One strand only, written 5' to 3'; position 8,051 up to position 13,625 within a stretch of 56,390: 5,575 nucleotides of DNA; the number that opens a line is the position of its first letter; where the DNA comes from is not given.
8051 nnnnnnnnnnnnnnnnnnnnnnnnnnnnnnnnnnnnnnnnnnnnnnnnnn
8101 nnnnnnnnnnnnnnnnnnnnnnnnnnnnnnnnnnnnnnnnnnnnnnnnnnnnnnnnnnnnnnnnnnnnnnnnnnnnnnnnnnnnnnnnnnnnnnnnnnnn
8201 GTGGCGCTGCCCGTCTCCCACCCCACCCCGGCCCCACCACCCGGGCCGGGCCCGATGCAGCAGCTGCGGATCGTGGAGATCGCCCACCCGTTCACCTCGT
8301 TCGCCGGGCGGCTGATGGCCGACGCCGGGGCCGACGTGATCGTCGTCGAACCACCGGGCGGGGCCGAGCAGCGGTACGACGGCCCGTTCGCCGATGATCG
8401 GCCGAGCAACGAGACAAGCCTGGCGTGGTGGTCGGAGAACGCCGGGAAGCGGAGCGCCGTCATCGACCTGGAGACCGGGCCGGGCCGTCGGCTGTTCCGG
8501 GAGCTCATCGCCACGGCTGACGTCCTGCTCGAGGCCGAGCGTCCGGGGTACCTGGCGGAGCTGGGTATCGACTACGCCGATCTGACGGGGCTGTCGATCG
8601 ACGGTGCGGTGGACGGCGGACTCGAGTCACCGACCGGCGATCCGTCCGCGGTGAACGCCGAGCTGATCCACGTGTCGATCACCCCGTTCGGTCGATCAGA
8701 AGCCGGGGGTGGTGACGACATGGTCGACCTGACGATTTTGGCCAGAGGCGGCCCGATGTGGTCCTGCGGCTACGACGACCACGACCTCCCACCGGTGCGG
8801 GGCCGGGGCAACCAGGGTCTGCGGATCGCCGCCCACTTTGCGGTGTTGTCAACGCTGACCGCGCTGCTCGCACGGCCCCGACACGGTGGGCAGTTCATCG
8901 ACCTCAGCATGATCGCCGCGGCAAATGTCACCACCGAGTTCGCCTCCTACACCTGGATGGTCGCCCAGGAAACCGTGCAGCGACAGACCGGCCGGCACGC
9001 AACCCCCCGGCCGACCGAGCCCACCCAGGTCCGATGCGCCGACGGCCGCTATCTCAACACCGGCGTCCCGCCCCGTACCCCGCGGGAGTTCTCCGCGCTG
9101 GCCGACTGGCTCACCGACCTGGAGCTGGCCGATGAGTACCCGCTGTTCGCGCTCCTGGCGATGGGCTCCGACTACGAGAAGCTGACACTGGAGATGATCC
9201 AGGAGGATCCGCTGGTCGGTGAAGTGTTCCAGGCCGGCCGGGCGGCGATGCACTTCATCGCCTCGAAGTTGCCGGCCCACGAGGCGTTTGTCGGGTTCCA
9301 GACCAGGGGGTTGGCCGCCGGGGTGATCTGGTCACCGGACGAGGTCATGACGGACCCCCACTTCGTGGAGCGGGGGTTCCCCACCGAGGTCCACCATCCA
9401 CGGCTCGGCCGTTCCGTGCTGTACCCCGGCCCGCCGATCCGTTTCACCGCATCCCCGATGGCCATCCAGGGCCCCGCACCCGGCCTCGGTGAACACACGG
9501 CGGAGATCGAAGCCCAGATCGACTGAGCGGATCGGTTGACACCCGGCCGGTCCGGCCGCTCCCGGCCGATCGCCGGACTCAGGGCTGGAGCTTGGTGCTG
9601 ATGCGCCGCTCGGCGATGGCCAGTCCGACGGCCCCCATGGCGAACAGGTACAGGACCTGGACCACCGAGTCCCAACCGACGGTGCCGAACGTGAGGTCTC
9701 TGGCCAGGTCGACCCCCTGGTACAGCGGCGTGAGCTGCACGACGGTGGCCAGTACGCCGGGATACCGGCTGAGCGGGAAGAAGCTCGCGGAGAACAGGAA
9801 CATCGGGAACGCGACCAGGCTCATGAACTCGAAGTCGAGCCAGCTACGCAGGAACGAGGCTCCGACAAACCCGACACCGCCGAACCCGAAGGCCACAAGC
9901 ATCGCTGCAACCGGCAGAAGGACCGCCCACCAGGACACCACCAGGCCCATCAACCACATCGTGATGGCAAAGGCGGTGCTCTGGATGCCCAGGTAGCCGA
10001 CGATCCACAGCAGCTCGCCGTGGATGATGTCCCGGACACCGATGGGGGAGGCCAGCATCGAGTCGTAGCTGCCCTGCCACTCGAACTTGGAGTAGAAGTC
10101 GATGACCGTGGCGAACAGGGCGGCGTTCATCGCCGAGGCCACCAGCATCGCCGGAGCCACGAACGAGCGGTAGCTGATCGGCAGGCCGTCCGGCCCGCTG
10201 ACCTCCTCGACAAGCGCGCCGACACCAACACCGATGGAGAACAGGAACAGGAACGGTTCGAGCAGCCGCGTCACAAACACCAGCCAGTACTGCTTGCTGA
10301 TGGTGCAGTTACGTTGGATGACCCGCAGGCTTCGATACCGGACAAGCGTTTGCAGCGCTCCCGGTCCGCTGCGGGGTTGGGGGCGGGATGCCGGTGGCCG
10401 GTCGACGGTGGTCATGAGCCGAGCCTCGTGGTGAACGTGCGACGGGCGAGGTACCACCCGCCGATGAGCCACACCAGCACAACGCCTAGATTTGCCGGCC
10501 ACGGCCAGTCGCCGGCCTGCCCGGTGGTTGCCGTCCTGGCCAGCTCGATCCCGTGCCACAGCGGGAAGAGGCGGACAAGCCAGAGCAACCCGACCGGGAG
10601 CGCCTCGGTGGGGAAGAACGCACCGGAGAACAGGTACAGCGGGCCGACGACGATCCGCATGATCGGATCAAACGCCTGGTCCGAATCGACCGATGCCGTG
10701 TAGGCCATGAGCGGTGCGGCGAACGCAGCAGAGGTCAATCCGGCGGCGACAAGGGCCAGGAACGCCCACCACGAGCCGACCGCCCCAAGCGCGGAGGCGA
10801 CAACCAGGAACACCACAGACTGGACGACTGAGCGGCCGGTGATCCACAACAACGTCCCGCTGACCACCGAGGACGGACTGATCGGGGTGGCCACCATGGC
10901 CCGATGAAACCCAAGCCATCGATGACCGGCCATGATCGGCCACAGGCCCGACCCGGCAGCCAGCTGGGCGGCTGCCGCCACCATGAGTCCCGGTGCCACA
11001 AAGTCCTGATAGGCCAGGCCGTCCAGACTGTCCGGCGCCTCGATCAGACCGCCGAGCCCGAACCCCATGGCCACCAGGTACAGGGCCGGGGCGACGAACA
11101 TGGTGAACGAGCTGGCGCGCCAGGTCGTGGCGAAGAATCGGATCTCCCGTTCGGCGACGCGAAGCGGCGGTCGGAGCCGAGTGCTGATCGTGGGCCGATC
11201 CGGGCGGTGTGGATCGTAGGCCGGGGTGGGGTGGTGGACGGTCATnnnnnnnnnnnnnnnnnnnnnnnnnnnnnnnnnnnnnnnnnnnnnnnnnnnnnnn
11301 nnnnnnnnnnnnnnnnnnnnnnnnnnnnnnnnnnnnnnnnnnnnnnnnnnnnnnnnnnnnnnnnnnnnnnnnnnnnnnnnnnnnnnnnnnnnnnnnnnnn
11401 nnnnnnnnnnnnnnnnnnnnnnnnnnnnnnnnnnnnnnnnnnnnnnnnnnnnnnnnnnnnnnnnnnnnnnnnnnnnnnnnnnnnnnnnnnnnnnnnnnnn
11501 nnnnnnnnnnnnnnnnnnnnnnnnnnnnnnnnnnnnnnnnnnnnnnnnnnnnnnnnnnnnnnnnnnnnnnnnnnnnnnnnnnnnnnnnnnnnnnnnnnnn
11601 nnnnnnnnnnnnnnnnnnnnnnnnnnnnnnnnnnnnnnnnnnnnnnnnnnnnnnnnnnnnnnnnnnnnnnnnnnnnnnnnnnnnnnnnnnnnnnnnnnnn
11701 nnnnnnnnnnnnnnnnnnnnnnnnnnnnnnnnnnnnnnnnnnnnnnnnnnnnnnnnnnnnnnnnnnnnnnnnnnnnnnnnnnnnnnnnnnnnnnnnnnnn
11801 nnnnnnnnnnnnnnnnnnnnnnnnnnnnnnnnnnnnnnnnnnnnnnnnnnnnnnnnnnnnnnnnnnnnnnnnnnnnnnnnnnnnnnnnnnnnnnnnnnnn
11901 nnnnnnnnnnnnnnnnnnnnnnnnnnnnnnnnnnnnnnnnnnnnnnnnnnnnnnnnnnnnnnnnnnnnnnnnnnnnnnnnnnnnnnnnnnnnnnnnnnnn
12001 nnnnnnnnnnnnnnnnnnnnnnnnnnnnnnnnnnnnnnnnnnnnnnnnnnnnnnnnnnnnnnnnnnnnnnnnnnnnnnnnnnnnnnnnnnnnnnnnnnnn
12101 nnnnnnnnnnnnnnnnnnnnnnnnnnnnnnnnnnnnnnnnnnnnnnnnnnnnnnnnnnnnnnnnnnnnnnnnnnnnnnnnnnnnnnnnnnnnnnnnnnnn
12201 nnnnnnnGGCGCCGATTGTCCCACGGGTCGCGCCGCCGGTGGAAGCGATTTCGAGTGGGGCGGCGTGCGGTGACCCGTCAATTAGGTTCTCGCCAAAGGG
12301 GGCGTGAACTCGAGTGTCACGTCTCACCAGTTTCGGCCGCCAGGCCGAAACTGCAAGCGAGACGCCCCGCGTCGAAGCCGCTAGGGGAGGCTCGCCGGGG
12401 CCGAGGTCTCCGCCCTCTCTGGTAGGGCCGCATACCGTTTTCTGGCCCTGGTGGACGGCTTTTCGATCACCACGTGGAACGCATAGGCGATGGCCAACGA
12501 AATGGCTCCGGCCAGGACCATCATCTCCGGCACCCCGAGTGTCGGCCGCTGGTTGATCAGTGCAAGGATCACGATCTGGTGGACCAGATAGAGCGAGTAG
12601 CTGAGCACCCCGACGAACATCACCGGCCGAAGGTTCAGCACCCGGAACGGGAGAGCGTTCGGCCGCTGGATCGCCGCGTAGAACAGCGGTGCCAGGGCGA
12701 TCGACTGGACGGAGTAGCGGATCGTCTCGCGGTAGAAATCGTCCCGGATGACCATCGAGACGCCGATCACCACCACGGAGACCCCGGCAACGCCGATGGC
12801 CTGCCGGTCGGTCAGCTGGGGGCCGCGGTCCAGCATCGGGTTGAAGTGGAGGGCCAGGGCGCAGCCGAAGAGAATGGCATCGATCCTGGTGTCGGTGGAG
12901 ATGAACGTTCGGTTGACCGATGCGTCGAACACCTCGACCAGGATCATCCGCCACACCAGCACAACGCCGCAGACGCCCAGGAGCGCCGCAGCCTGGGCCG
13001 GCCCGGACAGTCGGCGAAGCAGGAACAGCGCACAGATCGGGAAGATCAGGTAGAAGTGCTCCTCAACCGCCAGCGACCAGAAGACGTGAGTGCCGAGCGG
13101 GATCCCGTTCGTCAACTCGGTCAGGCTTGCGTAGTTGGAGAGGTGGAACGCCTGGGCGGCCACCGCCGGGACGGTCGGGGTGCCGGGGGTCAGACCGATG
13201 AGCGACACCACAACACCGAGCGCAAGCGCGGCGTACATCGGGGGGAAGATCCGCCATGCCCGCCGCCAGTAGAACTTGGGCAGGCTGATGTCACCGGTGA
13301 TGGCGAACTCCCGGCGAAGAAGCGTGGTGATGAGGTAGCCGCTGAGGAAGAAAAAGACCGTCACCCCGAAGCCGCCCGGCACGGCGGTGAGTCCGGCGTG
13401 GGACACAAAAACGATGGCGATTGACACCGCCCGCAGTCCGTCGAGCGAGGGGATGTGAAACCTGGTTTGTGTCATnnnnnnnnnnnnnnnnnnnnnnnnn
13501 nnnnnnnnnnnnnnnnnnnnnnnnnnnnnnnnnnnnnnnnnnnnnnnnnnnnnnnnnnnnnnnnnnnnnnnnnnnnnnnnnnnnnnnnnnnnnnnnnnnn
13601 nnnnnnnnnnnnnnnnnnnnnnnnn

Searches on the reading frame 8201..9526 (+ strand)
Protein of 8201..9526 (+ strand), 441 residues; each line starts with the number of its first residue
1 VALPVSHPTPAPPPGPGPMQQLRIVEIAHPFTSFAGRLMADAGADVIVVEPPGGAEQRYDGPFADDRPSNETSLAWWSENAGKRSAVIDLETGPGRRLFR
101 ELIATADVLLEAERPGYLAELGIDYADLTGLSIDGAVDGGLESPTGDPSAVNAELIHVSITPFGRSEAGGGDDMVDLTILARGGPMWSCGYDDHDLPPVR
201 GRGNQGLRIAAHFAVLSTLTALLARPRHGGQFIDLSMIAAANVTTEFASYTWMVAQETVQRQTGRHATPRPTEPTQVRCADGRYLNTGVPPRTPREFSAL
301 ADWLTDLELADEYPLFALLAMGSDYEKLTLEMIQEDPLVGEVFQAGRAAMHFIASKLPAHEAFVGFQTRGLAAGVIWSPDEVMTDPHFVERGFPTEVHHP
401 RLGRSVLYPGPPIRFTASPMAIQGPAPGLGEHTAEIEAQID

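Call 11: search_protein_families(library=pfam, proteins=[window:8201-9526:+], max_evalue=0.001)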
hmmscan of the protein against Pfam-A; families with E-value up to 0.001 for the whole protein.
window:8201-9526:+ (441 aa): 1 family
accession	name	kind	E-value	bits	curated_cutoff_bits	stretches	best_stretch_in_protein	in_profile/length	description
PF02515.22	CoA_transf_3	-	1.3e-53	182.9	23.3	2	20-128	2-107/366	CoA-transferase family III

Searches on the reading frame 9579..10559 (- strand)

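Call 9: search_protein_families(library=pfam, proteins=[window:9579-10559:-], max_evalue=0.001)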
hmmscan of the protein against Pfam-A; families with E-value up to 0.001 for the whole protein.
window:9579-10559:- (326 aa): 2 families
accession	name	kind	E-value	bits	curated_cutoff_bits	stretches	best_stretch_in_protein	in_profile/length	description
PF01061.29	ABC2_membrane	-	9.4e-11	42.1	26.9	1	80-289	6-209/211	ABC-2 type transporter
PF12698.13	ABC2_membrane_3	-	1.6e-05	24.6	31.6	1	129-316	159-345/347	ABC-2 family transporter protein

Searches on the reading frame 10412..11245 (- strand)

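Call 9: search_protein_families(library=pfam, proteins=[window:10412-11245:-], max_evalue=0.001)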
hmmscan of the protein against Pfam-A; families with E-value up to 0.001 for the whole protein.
window:10412-11245:- (277 aa): 2 families
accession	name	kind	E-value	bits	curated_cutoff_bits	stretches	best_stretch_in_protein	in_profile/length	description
PF01061.29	ABC2_membrane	-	3.4e-13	50.1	26.9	1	33-238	9-208/211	ABC-2 type transporter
PF12698.13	ABC2_membrane_3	-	3.3e-09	36.7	31.6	1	78-261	159-337/347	ABC-2 family transporter protein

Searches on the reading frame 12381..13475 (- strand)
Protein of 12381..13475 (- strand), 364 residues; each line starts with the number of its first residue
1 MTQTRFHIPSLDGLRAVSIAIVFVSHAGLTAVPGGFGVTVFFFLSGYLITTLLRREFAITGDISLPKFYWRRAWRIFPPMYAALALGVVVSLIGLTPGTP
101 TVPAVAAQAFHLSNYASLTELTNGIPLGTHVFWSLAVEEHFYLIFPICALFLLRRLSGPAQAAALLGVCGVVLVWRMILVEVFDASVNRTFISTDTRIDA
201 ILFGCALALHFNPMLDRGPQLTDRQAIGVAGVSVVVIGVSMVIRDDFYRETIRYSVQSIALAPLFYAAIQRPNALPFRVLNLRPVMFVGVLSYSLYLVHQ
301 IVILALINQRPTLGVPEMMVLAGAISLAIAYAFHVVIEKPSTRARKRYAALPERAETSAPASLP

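Call 9: search_protein_families(library=pfam, proteins=[window:12381-13475:-], max_evalue=0.001)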
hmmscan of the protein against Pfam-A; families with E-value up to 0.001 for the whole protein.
window:12381-13475:- (364 aa): 1 family
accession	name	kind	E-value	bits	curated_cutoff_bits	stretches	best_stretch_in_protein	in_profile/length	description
PF01757.29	Acyl_transf_3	-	1.1e-25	90.8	31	1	9-333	2-324/326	Acyltransferase domain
